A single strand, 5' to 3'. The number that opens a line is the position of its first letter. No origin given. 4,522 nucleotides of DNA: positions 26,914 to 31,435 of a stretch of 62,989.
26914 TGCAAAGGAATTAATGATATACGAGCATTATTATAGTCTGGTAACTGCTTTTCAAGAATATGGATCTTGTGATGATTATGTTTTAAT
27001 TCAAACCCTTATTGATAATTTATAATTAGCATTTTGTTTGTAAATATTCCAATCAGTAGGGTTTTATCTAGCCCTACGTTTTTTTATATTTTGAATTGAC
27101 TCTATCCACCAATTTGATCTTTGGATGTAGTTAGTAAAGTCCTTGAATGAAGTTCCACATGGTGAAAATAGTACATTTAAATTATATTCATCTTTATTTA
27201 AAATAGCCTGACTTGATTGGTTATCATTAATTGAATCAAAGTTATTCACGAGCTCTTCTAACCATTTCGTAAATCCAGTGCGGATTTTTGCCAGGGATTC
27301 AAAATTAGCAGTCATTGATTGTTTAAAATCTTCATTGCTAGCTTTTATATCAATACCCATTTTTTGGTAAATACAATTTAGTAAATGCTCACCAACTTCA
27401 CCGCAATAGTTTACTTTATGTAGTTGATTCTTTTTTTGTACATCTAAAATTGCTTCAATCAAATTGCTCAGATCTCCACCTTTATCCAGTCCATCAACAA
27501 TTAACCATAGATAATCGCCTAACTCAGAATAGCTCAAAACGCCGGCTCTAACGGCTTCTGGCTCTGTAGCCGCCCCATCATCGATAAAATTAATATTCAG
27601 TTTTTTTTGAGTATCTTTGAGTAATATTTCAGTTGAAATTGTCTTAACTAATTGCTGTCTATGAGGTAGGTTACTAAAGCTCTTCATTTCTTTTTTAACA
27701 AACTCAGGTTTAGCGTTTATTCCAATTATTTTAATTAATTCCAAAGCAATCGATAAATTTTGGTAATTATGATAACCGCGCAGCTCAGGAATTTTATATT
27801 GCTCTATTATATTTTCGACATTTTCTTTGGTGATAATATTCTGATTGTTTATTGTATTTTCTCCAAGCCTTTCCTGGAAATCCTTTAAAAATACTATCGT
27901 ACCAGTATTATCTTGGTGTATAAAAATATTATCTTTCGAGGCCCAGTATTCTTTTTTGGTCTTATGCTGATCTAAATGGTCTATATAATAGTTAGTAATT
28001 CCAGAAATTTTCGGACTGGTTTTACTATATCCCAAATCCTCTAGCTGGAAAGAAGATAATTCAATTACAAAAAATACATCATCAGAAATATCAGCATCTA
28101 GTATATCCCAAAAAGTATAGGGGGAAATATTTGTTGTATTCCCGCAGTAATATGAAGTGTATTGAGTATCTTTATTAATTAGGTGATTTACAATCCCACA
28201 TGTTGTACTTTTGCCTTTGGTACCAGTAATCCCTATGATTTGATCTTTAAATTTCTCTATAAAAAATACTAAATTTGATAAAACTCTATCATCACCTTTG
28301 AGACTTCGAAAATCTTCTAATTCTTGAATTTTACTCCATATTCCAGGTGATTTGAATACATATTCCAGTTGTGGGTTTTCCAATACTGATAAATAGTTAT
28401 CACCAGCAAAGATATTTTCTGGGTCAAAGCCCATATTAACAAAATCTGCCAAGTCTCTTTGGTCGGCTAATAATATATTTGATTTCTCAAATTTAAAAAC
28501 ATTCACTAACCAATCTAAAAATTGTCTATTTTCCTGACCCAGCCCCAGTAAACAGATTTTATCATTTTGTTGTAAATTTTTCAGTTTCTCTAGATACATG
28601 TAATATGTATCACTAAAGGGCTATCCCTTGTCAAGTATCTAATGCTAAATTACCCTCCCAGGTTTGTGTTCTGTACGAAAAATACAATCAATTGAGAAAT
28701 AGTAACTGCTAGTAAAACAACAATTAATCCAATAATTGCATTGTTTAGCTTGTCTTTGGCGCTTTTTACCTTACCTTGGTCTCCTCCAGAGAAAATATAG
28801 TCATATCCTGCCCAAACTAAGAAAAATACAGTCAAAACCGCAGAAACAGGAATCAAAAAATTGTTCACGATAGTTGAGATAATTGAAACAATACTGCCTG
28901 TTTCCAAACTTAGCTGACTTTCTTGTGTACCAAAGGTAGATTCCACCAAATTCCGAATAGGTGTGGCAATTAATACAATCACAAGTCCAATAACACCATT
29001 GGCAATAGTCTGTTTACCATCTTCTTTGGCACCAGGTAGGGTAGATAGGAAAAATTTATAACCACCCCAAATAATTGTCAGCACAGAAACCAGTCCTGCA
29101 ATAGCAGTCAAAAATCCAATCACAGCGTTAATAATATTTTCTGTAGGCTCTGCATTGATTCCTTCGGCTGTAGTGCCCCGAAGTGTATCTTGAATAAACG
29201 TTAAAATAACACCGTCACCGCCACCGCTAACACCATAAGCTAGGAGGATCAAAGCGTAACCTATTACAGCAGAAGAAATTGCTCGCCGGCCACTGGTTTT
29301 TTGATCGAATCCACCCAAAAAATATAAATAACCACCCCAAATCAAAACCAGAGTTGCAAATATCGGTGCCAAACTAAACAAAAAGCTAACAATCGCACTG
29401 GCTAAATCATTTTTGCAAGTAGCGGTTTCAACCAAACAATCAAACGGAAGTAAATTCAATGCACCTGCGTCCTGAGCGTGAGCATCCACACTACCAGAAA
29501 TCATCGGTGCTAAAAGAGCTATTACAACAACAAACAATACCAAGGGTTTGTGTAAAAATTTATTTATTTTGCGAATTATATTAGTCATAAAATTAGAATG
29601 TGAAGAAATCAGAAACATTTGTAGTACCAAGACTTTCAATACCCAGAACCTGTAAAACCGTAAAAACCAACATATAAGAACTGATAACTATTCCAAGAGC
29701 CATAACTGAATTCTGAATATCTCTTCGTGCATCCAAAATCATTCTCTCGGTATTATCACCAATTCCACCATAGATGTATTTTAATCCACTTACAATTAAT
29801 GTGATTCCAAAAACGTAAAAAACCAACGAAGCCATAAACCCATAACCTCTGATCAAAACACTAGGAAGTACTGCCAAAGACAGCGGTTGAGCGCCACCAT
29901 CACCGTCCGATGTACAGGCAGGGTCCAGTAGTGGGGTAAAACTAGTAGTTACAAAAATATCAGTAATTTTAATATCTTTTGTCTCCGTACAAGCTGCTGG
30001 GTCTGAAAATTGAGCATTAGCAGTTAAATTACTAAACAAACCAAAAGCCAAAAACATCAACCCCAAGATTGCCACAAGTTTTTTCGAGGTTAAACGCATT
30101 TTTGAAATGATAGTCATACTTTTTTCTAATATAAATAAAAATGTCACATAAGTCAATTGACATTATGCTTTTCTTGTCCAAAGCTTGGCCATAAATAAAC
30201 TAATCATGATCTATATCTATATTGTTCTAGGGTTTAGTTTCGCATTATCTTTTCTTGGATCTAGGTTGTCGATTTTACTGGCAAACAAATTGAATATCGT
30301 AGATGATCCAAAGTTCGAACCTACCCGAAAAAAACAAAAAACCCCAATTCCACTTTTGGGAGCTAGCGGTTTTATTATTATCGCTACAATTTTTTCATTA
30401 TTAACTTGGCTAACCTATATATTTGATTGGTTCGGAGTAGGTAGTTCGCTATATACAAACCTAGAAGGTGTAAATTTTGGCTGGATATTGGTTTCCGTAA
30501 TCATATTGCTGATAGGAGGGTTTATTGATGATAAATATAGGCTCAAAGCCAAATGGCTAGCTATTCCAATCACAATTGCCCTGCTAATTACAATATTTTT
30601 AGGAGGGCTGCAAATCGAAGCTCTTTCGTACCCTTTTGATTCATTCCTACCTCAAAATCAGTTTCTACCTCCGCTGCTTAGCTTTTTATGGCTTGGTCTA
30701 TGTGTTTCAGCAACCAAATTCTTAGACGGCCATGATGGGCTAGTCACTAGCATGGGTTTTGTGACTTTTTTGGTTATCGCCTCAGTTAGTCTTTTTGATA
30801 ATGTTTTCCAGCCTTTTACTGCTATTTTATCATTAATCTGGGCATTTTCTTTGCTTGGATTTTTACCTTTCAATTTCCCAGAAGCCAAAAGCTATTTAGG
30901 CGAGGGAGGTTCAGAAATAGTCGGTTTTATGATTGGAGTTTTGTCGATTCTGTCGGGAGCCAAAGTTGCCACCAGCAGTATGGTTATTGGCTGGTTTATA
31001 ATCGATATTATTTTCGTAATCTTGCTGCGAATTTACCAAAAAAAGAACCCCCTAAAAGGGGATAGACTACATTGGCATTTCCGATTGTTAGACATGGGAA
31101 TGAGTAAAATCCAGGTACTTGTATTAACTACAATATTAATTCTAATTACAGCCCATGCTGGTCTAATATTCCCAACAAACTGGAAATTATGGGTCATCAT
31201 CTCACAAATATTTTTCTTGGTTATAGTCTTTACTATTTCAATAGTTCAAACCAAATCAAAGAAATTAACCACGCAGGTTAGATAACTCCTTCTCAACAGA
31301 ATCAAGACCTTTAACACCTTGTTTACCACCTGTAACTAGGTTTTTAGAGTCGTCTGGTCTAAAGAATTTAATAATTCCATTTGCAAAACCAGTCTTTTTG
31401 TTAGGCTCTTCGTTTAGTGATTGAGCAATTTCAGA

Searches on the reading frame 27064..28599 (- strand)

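Call 39: search_protein_families(library=pfam, proteins=[window:27064-28599:-])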
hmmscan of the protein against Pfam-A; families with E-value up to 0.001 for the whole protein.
window:27064-28599:- (511 aa): 1 family
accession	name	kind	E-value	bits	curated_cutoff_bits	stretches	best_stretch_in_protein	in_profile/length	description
PF08245.18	Mur_ligase_M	-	2.4e-16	60.7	24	1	124-252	1-138/200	Mur ligase middle domain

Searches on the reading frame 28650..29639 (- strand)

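Call 39: search_protein_families(library=pfam, proteins=[window:28650-29639:-])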
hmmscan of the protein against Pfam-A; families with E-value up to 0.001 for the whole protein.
window:28650-29639:- (329 aa): 2 families
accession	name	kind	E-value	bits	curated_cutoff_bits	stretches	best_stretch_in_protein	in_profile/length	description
PF18895.5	T4SS_pilin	-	3.2e-31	107.7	26.6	3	248-318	3-71/71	Type IV secretion system pilin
PF04956.18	TrbC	-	7.1e-17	61.9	27.9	2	159-228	31-94/98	TrbC/VIRB2 pilin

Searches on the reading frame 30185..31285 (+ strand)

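Call 39: search_protein_families(library=pfam, proteins=[window:30185-31285:+])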
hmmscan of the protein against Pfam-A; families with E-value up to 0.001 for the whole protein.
window:30185-31285:+ (366 aa): 1 family
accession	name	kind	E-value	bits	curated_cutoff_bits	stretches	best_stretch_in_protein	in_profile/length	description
PF00953.26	Glycos_transf_4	-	5.9e-24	85.3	27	1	101-257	4-159/160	Glycosyl transferase family 4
